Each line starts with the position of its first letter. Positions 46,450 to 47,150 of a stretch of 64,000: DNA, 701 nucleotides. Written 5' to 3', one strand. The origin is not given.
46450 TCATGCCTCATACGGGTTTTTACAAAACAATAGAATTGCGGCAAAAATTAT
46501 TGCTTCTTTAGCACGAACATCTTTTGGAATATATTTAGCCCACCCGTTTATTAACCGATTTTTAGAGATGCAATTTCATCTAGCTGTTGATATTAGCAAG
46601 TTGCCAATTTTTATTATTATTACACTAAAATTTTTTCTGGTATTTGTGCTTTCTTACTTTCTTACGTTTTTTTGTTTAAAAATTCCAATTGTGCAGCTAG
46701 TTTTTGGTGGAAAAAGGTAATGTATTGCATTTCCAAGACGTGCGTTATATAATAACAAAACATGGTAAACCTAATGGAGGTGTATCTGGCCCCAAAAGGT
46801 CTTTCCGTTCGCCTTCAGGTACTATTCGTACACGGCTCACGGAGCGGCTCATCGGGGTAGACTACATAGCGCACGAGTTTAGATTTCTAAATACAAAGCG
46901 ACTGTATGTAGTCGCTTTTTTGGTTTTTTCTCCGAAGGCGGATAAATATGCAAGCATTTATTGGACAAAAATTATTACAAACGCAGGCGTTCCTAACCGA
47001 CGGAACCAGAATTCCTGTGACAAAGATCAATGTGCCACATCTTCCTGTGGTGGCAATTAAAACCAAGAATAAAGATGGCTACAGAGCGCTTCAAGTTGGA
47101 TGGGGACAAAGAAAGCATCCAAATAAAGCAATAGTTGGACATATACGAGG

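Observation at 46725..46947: A ~160-nt GC-enriched RNA bounded by a promoter and a terminator lies just upstream of rplC-rplD: candidate attenuator or sRNA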

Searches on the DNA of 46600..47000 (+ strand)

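Call 4: search_rna_families(source=window, start=46600, end=47000, threshold=evalue, max_evalue=10, show_alignments=5)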
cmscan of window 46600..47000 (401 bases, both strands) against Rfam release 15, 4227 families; matches with E-value up to 10: 6.
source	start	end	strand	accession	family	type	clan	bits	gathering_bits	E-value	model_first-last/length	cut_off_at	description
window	46876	46920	+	RF02438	SpF51_sRNA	Gene; sRNA;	-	23.3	50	0.048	1-45/45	no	Streptococcus sRNA SpF51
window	46658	46769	-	RF00561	SNORA40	Gene; snRNA; snoRNA; HACA-box;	-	20.6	51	0.28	1-128/128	no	Small nucleolar RNA SNORA40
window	46851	46926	+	RF03815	mir-3051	Gene; miRNA;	-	17.5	100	2.8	1-77/77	no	mir-3051 microRNA precursor family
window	46803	46928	+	RF02059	STnc50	Gene; sRNA;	-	15.9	55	5.9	1-84/84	no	Salmonella enterica sRNA STnc40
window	46886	46961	+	RF02508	Atu_Ti4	Gene; sRNA;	-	13.8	40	4.7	1-107/107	no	Rhizobiales sRNA Atu_Ti4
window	46895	46920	-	RF02503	Atu_C9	Gene; sRNA;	-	8.3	40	5.5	161-192/192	no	Rhizobiales sRNA Atu_C9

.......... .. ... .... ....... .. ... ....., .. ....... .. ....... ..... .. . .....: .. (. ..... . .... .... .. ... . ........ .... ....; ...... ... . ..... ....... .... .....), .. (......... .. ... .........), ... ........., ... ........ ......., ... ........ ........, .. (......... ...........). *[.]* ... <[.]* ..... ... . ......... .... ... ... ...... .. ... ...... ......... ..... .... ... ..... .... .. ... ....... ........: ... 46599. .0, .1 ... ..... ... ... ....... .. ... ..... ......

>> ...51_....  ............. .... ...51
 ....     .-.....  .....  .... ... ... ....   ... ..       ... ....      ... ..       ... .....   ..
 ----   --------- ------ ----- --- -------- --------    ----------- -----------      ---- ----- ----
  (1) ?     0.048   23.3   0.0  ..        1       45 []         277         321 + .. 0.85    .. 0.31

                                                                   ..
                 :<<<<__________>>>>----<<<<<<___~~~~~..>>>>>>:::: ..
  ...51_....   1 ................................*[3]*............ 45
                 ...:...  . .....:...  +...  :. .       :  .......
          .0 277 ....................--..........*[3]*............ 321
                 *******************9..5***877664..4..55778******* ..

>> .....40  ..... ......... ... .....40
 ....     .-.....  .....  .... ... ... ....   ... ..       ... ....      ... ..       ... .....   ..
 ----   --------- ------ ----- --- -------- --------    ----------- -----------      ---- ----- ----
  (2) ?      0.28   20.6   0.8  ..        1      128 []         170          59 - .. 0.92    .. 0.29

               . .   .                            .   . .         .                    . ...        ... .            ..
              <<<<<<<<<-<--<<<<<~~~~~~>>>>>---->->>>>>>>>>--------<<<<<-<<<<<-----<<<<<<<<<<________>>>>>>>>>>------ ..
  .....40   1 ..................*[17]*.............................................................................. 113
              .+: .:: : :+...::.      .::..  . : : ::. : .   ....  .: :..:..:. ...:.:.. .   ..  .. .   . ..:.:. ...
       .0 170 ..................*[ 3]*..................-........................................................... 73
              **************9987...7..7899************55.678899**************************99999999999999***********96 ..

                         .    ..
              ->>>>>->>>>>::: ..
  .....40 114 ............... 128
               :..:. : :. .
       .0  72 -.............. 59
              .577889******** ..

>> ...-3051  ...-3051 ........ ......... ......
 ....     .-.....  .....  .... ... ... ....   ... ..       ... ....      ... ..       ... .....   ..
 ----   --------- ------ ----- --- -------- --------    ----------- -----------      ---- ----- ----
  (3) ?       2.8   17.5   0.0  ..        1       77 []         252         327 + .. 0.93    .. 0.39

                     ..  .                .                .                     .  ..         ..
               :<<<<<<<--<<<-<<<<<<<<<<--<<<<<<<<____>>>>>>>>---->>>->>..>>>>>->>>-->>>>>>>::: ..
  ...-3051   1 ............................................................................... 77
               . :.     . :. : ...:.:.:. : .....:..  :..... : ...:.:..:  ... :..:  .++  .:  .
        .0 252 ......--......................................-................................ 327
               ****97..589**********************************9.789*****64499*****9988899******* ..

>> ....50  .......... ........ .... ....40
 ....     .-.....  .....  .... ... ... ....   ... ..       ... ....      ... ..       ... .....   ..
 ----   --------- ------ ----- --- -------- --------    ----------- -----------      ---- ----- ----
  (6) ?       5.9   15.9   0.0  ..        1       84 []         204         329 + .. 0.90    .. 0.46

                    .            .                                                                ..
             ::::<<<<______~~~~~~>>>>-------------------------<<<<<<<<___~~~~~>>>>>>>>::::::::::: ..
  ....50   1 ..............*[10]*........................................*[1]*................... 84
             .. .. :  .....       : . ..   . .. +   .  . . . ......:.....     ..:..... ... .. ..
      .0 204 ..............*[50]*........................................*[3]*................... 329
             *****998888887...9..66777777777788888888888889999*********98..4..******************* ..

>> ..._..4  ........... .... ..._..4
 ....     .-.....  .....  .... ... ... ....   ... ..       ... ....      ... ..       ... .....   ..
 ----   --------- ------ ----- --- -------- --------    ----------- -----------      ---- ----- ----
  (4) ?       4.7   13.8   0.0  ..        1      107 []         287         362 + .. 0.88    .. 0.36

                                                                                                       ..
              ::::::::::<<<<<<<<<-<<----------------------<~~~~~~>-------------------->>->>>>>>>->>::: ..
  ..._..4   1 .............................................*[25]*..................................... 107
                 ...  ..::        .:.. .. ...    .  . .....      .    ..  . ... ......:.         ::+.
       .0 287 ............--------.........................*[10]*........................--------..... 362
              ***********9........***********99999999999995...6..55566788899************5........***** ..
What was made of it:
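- Tried and rejected: The 401-nt region at E <= 10 gave only terminator-like chance hits (call 4).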

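Call 38: build_rna_model(alignment_id=A2, structure=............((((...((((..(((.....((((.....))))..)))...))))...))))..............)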
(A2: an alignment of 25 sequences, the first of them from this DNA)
Model R1 built from alignment A2 (25 sequences, 79 columns); structure: as given.
model positions 75; base pairs 15; branch points 0; effective number of sequences 2.47; information 0.753 bits per position. Calibrated on 0.2 Mb of random sequence (short: E-values are rough).
structure used (alignment columns):
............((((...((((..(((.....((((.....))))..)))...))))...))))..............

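Call 39: search_with_rna_model(model_id=R1, source=window, max_evalue=10, filters=off, show_alignments=3)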
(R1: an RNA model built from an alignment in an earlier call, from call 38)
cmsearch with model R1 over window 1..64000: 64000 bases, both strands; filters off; matches with E-value up to 10: 15.
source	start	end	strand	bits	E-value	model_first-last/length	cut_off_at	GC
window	46788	46862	+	82.3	1.8e-23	1-75/75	no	0.59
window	63587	63670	+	11.5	0.29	1-75/75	no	0.38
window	46785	46859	-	10.4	0.65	1-75/75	no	0.57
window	47028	47104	+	9.3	1.5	1-75/75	no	0.45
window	32047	32102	+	8.8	2.2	1-75/75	no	0.39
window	35890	35939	-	8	3.9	1-75/75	no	0.3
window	35566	35635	-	7.6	5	1-75/75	no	0.41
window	28635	28688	-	7.5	5.3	1-75/75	no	0.5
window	16732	16778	+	7.3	6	1-75/75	no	0.38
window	31727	31800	-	7.2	6.6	1-75/75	no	0.45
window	3727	3766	+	7.1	7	1-75/75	no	0.35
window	30060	30102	-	7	7.5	1-75/75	no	0.53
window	22847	22907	-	7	8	1-75/75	no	0.23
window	15591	15655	-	6.9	8.6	1-75/75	no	0.26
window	39371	39448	+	6.7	9.8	1-75/75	no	0.37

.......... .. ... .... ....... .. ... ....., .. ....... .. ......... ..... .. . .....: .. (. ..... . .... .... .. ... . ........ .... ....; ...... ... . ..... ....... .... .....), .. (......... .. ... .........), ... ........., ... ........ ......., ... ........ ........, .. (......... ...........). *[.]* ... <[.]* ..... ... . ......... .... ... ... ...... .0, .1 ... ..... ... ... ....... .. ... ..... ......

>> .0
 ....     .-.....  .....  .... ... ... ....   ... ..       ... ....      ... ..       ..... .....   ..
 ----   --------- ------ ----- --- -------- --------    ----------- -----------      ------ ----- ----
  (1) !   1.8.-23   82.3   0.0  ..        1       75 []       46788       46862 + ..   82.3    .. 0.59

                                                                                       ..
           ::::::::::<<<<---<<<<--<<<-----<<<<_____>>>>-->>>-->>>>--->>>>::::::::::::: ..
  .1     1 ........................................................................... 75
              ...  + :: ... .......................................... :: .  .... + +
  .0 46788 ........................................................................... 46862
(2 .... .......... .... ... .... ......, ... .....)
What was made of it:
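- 46790..46861 (+): Inserted 72-nt GC-rich palindromic element. The hairpin spans 46790-46857, closed by CCCC...GGGG. Scores 82 bits (E 2e-23) against family model R1 on the + strand and 10 bits on the - strand (call 39).
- A single, strand-specific copy in the window (call 39).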

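Call 40: search_with_rna_model(model_id=R1, sources=[L001, L002, L003, L004, L005, L006, L007, L008, L009, L010, L011, L012, L013, L014, L015, L016, L017, L018, L019, L020, L021, L022, L023, L024, L025, L026, L027, L028, L029, L030, L031, L032, L033, L034, L035, L036, L037, L038, L039, L040, L041, L042, L043, L044, L045, L046, L047, L048, L049, L050, L051, L052, L053, L054, L055, L056, L057, L058, L059, L060, L061, L062, L063, L064, L065, L066, L067, L068, L069, L070, L071, L072, L073, L074, L075, L076, L077, L078, L079, L080, L087, L090], max_evalue=1)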
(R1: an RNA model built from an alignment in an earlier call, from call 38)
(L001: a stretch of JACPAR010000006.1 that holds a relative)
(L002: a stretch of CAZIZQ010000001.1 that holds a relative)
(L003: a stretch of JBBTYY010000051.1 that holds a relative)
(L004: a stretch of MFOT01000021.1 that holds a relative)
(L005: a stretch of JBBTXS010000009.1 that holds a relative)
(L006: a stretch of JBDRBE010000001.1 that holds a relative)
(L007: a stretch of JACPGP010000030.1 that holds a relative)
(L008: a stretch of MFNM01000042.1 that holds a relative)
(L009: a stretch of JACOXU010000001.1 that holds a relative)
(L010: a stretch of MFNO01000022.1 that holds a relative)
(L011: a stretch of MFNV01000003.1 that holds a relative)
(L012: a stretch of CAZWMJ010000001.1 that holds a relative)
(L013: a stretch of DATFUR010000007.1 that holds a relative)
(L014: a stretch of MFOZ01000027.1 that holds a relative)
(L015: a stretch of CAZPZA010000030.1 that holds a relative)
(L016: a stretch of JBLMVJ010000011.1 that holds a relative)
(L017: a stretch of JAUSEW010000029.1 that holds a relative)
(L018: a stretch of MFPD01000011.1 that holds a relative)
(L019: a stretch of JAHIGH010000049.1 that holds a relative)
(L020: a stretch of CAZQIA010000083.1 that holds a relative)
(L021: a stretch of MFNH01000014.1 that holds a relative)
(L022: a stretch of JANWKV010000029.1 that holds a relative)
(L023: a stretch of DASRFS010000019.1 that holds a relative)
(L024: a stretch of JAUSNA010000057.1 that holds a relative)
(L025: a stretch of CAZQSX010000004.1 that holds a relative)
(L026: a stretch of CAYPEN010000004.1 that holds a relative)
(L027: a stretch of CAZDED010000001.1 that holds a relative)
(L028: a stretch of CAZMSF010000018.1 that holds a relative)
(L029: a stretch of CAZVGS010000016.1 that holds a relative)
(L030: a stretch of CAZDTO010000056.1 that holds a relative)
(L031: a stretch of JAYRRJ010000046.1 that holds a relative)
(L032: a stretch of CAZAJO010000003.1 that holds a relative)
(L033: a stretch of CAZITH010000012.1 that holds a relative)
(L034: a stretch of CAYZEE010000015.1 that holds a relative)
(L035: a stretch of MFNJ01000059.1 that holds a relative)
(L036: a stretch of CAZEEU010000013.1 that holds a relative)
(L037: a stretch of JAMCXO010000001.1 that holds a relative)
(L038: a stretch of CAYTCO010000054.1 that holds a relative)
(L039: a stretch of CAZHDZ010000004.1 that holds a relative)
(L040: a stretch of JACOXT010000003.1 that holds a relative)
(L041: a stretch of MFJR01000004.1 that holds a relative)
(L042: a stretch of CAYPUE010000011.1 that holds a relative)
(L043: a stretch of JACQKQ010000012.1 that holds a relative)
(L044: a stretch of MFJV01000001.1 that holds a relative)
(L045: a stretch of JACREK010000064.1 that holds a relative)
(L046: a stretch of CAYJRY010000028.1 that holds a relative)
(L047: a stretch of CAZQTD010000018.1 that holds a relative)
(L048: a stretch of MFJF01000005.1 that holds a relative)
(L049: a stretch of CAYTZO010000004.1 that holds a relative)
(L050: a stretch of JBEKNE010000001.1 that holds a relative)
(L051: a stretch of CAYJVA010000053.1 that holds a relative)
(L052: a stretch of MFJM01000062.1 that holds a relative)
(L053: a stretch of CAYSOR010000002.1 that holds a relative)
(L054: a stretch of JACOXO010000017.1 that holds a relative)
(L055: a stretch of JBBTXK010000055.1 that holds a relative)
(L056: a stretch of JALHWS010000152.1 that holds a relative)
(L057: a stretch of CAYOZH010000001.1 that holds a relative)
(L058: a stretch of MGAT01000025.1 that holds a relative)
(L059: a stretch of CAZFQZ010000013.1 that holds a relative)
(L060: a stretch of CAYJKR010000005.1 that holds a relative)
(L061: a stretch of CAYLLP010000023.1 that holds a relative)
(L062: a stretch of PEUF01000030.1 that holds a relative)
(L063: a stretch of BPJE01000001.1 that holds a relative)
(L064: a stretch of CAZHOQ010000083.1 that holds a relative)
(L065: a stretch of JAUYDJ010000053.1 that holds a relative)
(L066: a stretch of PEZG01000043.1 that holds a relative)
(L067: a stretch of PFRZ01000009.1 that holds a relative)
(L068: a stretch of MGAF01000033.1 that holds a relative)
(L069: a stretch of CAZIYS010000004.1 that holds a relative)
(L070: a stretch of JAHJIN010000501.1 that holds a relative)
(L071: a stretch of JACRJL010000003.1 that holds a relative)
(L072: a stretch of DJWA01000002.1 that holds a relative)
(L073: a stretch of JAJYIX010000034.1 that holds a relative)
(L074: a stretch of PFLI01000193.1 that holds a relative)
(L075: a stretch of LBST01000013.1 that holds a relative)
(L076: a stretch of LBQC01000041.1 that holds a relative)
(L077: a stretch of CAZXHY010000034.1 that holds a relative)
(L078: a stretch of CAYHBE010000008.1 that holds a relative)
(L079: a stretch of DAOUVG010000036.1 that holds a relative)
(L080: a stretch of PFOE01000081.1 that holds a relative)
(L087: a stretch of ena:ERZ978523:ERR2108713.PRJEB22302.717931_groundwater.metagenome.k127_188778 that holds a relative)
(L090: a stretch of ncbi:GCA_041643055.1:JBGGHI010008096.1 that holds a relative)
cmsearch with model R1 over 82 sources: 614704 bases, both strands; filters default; matches with E-value up to 1: 2.
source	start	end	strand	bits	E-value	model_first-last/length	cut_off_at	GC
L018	2122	2195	+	64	9.4e-17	1-75/75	no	0.5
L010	8225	8297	+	46.3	3.3e-11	1-75/75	no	0.53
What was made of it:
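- On RPE-like / MITE-like palindromic mobile element (for the 72-nt insert): There is 1 copy in the 64-kb window (call 39) and 2 copies in 615 kb of Microgenomates loci (call 40).
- Copy number is low: 1 copy in 64 kb and 2 in 615 kb (calls 39, 40).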

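Call 41: search_with_rna_model(model_id=R1, sources=[L091, L092, L093, L094, L095, L096, L097, L098, L099, L100, L101, L102, L103, L104, L105, L106, L107, L108, L109, L110, L111, L112, L113, L114, L115, L116, L117, L118, L119, L120, L121, L122, L123], max_evalue=1)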
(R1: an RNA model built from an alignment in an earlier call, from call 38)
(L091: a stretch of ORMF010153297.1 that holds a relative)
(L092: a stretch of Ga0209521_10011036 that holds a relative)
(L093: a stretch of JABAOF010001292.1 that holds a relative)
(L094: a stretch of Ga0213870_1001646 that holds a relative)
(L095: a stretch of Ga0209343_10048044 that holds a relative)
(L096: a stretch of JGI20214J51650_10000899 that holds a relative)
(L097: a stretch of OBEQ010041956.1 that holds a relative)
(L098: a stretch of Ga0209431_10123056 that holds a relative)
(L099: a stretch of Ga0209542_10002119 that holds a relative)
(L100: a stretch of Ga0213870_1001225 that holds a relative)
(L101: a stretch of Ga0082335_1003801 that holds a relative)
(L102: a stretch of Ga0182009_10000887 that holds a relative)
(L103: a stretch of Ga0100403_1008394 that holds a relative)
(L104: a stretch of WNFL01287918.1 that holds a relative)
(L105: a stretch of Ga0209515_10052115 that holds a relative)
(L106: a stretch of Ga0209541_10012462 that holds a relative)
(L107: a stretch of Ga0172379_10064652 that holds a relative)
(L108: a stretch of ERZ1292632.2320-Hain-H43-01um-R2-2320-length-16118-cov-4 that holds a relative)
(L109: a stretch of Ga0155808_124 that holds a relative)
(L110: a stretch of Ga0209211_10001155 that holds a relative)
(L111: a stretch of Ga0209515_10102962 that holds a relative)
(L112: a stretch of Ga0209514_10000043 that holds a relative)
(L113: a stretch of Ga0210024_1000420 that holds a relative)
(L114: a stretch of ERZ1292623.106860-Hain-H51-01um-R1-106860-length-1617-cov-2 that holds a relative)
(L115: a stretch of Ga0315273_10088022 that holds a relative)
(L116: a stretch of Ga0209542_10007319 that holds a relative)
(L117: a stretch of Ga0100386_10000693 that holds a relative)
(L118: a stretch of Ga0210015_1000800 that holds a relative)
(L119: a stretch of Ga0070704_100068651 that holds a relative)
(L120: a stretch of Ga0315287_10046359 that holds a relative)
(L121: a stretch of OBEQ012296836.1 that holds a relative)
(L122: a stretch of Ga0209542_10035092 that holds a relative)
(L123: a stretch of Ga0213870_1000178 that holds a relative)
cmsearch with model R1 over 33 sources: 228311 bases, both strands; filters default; matches with E-value up to 1: 35.
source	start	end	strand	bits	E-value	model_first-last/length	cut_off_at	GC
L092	5570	5644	-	95.4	4.6e-27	1-75/75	no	0.57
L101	1584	1658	+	94.8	7.5e-27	1-75/75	no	0.59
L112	4479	4553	-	94.8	7.5e-27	1-75/75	no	0.59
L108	5055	5129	-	94.7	8e-27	1-75/75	no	0.57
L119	920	994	-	92.6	3.6e-26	1-75/75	no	0.57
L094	1751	1825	+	92.6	3.7e-26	1-75/75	no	0.57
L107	1836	1910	+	92.5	3.7e-26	1-75/75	no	0.49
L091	2416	2490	+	92.5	3.9e-26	1-75/75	no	0.55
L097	1973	2047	+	92.2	4.8e-26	1-75/75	no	0.57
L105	79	153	+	92.2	4.8e-26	1-75/75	no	0.57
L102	2107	2181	+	91.6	7.1e-26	1-75/75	no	0.53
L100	3398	3472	+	91.2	9.8e-26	1-75/75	no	0.53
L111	45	119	-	90.9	1.2e-25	1-75/75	no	0.6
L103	5647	5721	+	89.8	2.6e-25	1-75/75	no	0.57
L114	772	846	+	88.5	6.7e-25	1-75/75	no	0.6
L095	656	730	+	88.2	8.6e-25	1-75/75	no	0.56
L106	2692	2766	+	88.2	8.6e-25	1-75/75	no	0.56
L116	3847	3921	-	88.2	8.6e-25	1-75/75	no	0.56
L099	5027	5102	+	87.6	1.3e-24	1-75/75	no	0.61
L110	785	860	-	87.6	1.3e-24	1-75/75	no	0.61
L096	2977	3051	+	87.1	1.9e-24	1-75/75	no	0.57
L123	642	716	+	86.9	2.2e-24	1-75/75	no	0.6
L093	540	614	+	86.5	2.9e-24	1-75/75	no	0.55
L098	1566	1640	+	85.8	4.9e-24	1-75/75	no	0.51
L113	10982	11056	-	84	1.8e-23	1-75/75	no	0.49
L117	2981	3055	-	84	1.8e-23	1-75/75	no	0.49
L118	5115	5189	-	84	1.8e-23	1-75/75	no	0.49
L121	9756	9830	+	82.7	4.7e-23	1-75/75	no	0.48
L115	3203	3277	-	81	1.6e-22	1-75/75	no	0.57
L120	3971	4045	-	81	1.6e-22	1-75/75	no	0.57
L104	4291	4365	+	78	1.4e-21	1-75/75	no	0.59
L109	6420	6493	-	64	3.5e-17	1-75/75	no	0.5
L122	3826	3899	-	64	3.5e-17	1-75/75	no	0.5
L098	1784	1858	-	43.9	7.2e-11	1-75/75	no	0.45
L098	1107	1183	+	41.5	4e-10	1-75/75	no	0.43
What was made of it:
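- On RPE-like / MITE-like palindromic mobile element (for the 72-nt insert): L098 has 3 copies in 2 kb (call 41).
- Tried and rejected: The covariance model was needed to find divergent copies (calls 40, 41).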
